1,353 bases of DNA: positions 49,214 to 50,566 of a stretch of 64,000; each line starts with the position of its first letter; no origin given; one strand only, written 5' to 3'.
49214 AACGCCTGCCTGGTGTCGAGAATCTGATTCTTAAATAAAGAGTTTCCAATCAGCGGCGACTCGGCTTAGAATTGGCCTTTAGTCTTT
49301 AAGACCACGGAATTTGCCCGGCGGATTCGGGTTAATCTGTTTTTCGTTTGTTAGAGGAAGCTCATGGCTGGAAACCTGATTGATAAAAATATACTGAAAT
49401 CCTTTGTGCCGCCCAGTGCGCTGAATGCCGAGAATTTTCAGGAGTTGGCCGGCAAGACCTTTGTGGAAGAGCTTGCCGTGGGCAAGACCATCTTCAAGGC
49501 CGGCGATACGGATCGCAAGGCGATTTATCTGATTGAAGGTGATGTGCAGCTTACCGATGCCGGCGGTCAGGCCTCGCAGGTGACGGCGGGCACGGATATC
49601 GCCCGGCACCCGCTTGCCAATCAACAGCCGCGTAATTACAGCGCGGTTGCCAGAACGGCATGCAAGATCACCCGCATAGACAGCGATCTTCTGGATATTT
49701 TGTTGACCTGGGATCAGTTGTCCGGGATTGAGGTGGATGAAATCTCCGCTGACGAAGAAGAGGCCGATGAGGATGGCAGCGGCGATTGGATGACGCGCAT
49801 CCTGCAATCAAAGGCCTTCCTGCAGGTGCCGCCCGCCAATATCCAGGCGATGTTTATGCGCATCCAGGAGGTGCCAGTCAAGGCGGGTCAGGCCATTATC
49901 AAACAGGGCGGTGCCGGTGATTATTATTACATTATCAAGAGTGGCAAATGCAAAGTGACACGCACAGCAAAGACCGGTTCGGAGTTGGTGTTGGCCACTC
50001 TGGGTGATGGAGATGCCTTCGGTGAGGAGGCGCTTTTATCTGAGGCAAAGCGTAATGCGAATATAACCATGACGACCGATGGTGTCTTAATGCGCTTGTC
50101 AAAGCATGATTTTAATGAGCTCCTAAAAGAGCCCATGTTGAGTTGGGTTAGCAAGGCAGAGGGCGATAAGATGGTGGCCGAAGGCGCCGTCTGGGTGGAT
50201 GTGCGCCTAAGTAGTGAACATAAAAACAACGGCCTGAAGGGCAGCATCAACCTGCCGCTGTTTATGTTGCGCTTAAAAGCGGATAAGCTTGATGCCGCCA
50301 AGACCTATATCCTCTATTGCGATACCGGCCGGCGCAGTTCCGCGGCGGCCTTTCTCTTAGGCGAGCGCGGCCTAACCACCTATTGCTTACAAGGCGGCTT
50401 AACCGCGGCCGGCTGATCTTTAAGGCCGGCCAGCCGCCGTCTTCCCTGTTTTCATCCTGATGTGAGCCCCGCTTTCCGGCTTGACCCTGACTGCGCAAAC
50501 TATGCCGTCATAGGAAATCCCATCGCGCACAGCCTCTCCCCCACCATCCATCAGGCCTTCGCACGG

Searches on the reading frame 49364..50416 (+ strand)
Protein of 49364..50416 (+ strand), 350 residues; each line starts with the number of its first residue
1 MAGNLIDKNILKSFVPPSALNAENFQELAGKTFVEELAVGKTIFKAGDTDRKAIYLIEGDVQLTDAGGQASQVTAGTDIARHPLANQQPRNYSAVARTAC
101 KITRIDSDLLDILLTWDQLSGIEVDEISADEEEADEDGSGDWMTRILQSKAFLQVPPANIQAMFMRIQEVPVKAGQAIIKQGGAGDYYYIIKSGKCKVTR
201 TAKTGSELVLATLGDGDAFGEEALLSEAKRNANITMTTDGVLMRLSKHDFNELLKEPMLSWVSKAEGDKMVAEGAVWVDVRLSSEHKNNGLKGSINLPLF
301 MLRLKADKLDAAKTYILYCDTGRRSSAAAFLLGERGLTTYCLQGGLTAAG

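Call 39: search_protein_families(library=pfam, proteins=[window:49364-50416:+], max_evalue=0.00001)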
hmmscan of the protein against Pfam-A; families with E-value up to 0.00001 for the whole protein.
window:49364-50416:+ (350 aa): 2 families
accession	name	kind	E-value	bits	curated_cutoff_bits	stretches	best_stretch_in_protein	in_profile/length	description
PF00027.35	cNMP_binding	-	1.6e-32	111.7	27.5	2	170-255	2-87/89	Cyclic nucleotide-binding domain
PF00581.25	Rhodanese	-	7e-11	42.9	22.2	1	267-348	5-98/102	Rhodanese-like domain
